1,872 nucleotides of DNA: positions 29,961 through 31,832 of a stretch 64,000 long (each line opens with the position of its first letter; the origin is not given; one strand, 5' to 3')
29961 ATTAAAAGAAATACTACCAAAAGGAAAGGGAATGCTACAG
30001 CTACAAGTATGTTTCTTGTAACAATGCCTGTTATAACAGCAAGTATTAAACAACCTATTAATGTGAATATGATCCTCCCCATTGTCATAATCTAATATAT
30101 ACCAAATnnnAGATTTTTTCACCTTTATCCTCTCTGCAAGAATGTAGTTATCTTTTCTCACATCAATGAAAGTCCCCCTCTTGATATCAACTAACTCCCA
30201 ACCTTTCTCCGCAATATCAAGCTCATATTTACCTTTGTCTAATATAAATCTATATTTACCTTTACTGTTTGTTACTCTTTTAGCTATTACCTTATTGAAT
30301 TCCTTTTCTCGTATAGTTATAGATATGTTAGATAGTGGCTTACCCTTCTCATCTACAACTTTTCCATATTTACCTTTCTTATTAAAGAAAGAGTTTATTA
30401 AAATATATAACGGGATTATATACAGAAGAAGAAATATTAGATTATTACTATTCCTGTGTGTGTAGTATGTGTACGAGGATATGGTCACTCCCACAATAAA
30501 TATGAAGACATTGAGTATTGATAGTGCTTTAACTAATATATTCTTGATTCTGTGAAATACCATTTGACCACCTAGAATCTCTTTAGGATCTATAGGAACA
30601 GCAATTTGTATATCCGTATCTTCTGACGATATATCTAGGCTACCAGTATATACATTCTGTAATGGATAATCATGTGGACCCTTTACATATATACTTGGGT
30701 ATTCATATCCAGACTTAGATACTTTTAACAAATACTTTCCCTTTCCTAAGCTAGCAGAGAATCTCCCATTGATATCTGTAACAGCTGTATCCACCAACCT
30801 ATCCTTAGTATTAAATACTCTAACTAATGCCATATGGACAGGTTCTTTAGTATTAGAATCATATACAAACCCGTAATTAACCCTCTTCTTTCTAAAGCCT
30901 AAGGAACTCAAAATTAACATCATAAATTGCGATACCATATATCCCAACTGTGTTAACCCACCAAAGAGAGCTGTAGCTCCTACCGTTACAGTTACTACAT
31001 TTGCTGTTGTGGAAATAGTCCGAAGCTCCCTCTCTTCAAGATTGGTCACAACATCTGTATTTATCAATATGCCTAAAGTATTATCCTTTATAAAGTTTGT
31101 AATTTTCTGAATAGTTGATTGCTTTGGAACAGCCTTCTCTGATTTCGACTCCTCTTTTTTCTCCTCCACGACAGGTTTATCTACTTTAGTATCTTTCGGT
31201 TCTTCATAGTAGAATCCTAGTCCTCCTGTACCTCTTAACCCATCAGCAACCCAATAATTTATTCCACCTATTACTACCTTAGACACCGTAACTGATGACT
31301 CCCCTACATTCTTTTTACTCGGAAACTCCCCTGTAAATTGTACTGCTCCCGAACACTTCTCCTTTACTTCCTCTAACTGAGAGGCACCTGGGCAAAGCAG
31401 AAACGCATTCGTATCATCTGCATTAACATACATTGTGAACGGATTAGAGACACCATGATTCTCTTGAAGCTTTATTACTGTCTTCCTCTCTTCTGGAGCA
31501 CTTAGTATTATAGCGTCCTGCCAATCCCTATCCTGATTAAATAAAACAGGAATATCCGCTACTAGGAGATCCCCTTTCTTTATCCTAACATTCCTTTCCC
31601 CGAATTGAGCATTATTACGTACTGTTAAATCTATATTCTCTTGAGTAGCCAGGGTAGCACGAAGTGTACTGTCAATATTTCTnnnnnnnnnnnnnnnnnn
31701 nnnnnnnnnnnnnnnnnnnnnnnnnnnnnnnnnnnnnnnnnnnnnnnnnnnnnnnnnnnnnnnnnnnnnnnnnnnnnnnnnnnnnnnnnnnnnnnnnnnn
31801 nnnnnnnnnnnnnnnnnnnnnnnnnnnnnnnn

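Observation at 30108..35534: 1808-aa surface protein with a polyglycine region, FN3 repeat array and dual transthyretin-like domains interleaved with TM helices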

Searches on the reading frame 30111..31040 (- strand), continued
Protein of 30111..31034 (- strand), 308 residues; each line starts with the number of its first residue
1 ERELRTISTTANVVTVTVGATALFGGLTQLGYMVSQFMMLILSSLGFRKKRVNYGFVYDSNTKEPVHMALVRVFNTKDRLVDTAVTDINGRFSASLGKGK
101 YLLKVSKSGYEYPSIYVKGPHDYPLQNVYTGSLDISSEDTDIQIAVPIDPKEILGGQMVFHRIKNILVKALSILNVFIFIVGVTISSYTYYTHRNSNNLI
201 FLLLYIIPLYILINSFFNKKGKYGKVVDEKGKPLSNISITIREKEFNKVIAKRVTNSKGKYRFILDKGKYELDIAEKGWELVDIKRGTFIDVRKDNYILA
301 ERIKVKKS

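Call 67: list_cluster_members(proteins=[P0141, P0154, P0169, P0181, P0185, P0205, P0146, P0182, P0207, P0202])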
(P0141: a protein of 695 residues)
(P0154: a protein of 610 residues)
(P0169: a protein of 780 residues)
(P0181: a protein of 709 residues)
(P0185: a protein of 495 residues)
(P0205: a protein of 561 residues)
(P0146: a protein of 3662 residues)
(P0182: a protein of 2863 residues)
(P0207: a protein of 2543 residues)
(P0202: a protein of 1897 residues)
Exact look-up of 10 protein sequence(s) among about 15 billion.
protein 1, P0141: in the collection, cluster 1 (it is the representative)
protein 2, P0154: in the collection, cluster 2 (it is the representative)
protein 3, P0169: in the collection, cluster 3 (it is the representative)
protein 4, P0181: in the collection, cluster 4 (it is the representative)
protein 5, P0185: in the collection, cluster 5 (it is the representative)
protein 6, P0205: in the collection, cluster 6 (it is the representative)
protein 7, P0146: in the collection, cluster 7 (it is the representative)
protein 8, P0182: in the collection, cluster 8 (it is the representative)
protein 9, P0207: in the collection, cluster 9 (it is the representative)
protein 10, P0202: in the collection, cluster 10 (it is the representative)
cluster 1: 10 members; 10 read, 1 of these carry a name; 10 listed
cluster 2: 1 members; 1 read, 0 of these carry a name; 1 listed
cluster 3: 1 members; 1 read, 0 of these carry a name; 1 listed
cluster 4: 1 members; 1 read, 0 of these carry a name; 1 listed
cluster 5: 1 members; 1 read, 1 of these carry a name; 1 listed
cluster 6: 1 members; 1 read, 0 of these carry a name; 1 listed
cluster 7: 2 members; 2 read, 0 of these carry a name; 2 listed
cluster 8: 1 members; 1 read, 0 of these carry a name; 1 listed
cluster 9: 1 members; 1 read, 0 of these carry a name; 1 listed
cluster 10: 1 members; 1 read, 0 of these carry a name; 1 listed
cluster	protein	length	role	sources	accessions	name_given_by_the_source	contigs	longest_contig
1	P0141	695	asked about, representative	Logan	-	-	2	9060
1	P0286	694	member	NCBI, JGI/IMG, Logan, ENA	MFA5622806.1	MAG: carboxypeptidase regulatory-like domain-containing protein [Candidatus Dojkabacteria ...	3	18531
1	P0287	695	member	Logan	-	-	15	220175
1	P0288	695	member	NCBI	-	-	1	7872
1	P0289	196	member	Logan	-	-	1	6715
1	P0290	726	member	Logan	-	-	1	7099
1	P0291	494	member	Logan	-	-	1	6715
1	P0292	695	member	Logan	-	-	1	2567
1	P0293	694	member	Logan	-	-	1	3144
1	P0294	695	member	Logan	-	-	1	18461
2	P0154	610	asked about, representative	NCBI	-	-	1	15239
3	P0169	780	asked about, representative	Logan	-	-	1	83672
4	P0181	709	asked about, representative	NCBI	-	-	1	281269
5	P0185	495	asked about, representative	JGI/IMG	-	cysteine-rich repeat protein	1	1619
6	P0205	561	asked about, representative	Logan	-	-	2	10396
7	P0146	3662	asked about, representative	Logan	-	-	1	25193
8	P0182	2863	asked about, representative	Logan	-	-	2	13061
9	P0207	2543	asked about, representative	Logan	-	-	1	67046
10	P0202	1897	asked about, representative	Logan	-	-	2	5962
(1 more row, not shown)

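Call 69: search_protein_families(library=pfam, proteins=[P0141, P0154, P0169, P0181, P0185, P0205, P0193, P0199, P0204, P0123], max_evalue=0.0001)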
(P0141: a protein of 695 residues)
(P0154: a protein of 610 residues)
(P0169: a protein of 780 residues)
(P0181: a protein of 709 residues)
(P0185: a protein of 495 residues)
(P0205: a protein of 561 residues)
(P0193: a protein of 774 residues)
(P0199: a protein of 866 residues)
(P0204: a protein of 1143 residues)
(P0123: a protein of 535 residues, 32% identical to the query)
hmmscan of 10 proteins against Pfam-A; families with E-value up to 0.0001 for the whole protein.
P0141 (695 aa): 5 families
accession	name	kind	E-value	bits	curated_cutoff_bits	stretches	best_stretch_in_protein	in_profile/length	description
PF13620.12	CarboxypepD_reg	-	3.6e-14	53.3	32.3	1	439-495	4-60/82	Carboxypeptidase regulatory-like domain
PF17210.9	SdrD_B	-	1.2e-09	38.7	29.7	0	611-678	17-85/112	SdrD B-like domain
PF13715.12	CarbopepD_reg_2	-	7.9e-08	32.7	32.2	0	439-495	3-56/88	CarboxypepD_reg-like domain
PF02369.22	Big_1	-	1.8e-05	25.2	34.9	0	58-115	19-78/93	Bacterial Ig-like domain (group 1)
PF00041.27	fn3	-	2.6e-05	24.8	25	1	156-224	18-82/84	Fibronectin type III domain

P0154 (610 aa): 4 families
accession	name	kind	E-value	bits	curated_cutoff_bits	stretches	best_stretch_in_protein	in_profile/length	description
PF13620.12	CarboxypepD_reg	-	2.1e-13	50.8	32.3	1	353-409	4-60/82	Carboxypeptidase regulatory-like domain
PF17210.9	SdrD_B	-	1e-10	42.2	29.7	0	524-574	16-66/112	SdrD B-like domain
PF00041.27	fn3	-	1.5e-07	31.9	25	1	166-243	10-79/84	Fibronectin type III domain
PF13715.12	CarbopepD_reg_2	-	4e-05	24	32.2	0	353-409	3-56/88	CarboxypepD_reg-like domain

P0169 (780 aa): 3 families
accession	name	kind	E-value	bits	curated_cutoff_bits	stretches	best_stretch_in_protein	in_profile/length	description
PF13620.12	CarboxypepD_reg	-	3e-13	50.3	32.3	2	689-747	2-60/82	Carboxypeptidase regulatory-like domain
PF17210.9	SdrD_B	-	1.1e-06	29.3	29.7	0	700-765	23-89/112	SdrD B-like domain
PF17957.7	Big_7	-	3.6e-06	27.9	24.1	0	202-260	1-56/70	Bacterial Ig domain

P0181 (709 aa): 4 families
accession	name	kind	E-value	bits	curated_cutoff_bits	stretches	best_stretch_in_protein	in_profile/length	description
PF13620.12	CarboxypepD_reg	-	2.2e-15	57.2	32.3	1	452-507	4-60/82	Carboxypeptidase regulatory-like domain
PF13715.12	CarbopepD_reg_2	-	1.5e-09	38.2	32.2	1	452-520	3-69/88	CarboxypepD_reg-like domain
PF17802.7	SpaA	-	2.5e-08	34.4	23.1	0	624-670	8-57/91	Prealbumin-like fold domain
PF02369.22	Big_1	-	1.2e-07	32.2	34.9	1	81-145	16-80/93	Bacterial Ig-like domain (group 1)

P0185 (495 aa): 5 families
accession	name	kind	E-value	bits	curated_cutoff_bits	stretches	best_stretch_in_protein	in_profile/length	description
PF13620.12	CarboxypepD_reg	-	5.8e-12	46.2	32.3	1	238-300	4-68/82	Carboxypeptidase regulatory-like domain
PF01060.29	TTR-52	-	1.4e-06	29.3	24.9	0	248-284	10-51/79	Transthyretin-like family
PF13715.12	CarbopepD_reg_2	-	5.3e-06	26.8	32.2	0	238-304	3-67/88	CarboxypepD_reg-like domain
PF17210.9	SdrD_B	-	1e-05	26.1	29.7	0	253-304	28-81/112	SdrD B-like domain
PF17802.7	SpaA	-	2.1e-05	25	23.1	0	410-466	8-69/91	Prealbumin-like fold domain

P0205 (561 aa): 5 families
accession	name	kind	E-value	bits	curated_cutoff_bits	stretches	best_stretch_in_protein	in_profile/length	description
PF13620.12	CarboxypepD_reg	-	1.7e-18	67.2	32.3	2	470-529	4-63/82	Carboxypeptidase regulatory-like domain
PF17210.9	SdrD_B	-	1.2e-09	38.7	29.7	0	473-524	17-68/112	SdrD B-like domain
PF17802.7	SpaA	-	2e-07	31.5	23.1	0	474-519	10-57/91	Prealbumin-like fold domain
PF13715.12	CarbopepD_reg_2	-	3.6e-06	27.4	32.2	0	299-368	3-67/88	CarboxypepD_reg-like domain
PF23194.1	NOMO_5th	-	7.8e-05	23.4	27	0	479-526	15-63/89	NOMO fifth transthyretin-like domain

P0193 (774 aa): 4 families
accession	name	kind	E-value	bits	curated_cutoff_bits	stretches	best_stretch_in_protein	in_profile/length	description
PF18998.6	Flg_new_2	-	4.5e-33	113.5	23.6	3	54-119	5-71/73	Divergent InlB B-repeat domain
PF13620.12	CarboxypepD_reg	-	2.9e-11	44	32.3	1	505-561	4-60/82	Carboxypeptidase regulatory-like domain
PF09479.16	Flg_new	-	7.4e-08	32.8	27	0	132-186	9-62/65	Listeria-Bacteroides repeat domain (List_Bact_rpt)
PF17210.9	SdrD_B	-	4.2e-07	30.6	29.7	0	672-731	13-73/112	SdrD B-like domain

P0199 (866 aa): 2 families
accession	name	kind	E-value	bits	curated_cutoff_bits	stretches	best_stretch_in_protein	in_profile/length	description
PF18998.6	Flg_new_2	-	8e-58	192.8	23.6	4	47-115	1-71/73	Divergent InlB B-repeat domain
PF13620.12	CarboxypepD_reg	-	4.7e-08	33.7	32.3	0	613-667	6-60/82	Carboxypeptidase regulatory-like domain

P0204 (1143 aa): 2 families
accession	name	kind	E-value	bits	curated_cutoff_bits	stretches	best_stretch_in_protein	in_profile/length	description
PF13620.12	CarboxypepD_reg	-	2.5e-12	47.4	32.3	1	886-942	4-60/82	Carboxypeptidase regulatory-like domain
PF13715.12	CarbopepD_reg_2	-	3.5e-05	24.2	32.2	0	1055-1113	3-58/88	CarboxypepD_reg-like domain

P0123 (535 aa): 2 families
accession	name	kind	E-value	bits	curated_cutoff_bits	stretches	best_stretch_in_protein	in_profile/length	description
PF13620.12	CarboxypepD_reg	-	3.4e-11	43.8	32.3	1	278-334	4-60/82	Carboxypeptidase regulatory-like domain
PF17210.9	SdrD_B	-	1.8e-05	25.3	29.7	0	451-507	18-75/112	SdrD B-like domain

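Call 73: search_solved_structures(query=A4, max_evalue=1)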
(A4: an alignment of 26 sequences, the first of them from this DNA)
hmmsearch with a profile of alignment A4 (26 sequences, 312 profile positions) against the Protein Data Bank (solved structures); distinct sequences matched with E-value up to 1: 15.
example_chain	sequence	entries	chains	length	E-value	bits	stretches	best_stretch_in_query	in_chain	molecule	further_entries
9c7v_B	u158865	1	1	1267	4.7e-14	55.3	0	233-293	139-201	BOS complex subunit NOMO2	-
10ps_A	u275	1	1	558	9.1e-08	34.6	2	228-287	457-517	Serine-aspartate repeat-containing protein D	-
4p0d_A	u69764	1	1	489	0.00014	24.2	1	61-107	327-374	Trypsin-resistant surface T6 protein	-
4wi0_B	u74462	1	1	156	0.0021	20.3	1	84-112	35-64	Cellulosomal scaffoldin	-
4u3s_B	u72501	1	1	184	0.0028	19.9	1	84-112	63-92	Cellulosomal scaffoldin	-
6fwv_A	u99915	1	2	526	0.0051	19.1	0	64-106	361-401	Collagen Adhesion protein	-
9c7u_B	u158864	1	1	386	0.022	17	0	214-280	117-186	BOS complex subunit NOMO2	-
1h8l_A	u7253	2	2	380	0.17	14.1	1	17-114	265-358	CARBOXYPEPTIDASE GP180 RESIDUES 503-882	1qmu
5aq0_A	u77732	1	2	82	0.18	13.9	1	57-112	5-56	CARBOXYPEPTIDASE D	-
4v4c_B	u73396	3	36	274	0.23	13.6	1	76-114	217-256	Pyrogallol hydroxytransferase small subunit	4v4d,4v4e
6dfh_H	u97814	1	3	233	0.27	13.4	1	129-203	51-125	germline-reverted BG18 fragment antigen binding heavy chain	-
8vfv_H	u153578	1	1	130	0.28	13.3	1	129-197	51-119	B16_d77.5 mouse Fab heavy chain Fv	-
2c21_A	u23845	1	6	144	0.28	13.3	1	222-287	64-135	TRYPANOTHIONE-DEPENDENT GLYOXALASE I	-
1uwy_A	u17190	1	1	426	0.41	12.8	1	226-280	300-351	CARBOXYPEPTIDASE M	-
8vur_H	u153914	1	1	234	0.93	11.6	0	129-166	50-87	003-102 Heavy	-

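Call 82: find_encoding_contigs(protein=P0123, flank=2500, max_places=1)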
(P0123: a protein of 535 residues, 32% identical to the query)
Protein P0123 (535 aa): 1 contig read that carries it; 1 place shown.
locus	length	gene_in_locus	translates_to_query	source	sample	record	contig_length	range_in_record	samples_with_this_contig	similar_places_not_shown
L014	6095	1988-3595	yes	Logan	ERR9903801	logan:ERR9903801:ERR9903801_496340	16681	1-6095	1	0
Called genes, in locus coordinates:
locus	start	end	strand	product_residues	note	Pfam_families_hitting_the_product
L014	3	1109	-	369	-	?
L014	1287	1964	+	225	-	-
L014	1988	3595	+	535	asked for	PF13620:CarboxypepD_reg (faint), PF17210:SdrD_B (faint)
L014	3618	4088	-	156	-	-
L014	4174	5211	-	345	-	PF13229:Beta_helix (faint)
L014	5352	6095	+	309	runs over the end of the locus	PF17773:UPF0176_N, PF00581:Rhodanese, PF12368:Rhodanese_C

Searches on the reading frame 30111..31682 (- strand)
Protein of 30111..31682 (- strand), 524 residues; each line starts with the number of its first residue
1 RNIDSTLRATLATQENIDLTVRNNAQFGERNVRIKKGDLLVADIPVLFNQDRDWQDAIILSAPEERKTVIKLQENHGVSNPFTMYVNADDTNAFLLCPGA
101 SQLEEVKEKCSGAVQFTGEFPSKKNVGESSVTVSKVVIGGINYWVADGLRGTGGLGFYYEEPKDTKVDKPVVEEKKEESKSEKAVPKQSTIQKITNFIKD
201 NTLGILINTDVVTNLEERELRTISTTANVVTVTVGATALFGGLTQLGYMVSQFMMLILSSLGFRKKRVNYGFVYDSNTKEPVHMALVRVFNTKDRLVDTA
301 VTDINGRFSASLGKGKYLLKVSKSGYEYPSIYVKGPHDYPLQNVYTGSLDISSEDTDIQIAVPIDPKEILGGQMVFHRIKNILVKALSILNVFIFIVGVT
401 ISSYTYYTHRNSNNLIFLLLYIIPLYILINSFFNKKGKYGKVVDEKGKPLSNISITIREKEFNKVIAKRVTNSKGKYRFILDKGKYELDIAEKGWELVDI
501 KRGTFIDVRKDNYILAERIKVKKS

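Call 27: predict_structure(alignment_id=A2)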
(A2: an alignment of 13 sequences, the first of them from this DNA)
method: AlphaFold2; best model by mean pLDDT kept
length: 524 residues; sequences in the alignment: 13
mean_pLDDT: 57.9   pTM: 0.38
mean pLDDT of the five models: 57.9, 56.4, 54.6, 54.5, 51.5
residues with pLDDT >= 90: 0; 70-90: 184; 50-70: 156; < 50: 184
segments of 3 or more residues with pLDDT < 50: 1-5, 19-29, 38-43, 45-47, 49-82, 138-141, 162-254, 334-342, 434-437
pLDDT, mean of each block of 10 residues (from residue 1): 44 51 43 50 47 41 34 35 54 73 58 77 77 62 61 64 37 26 30 32 26 31 26 26 38 47 56 70 73 78 68 80 75 46 63 61 70 58 63 75 80 74 66 57 86 79 70 76 77 71 63 73 80
secondary structure, 60 per line:
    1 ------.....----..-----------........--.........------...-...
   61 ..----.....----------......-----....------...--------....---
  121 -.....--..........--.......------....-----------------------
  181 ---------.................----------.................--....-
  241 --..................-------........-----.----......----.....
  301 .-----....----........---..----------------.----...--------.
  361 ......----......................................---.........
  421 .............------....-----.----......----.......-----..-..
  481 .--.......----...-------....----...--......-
elements in order: E7-11 E29-36 E39-47 E58-62 E67-71 E82-87 E93-96 E114-117 E122-126 E129-138 E141-147 E154-157 H190-206 H217-233 H236-239 H243-260 E268-275 E286-291 E296-301 E307-310 E315-322 E349-351 E360-366 H371-408 H412-433 E440-443 E454-459 E464-470 E479-481 E484-490 E495-497 E505-508 E513-515 E518-523
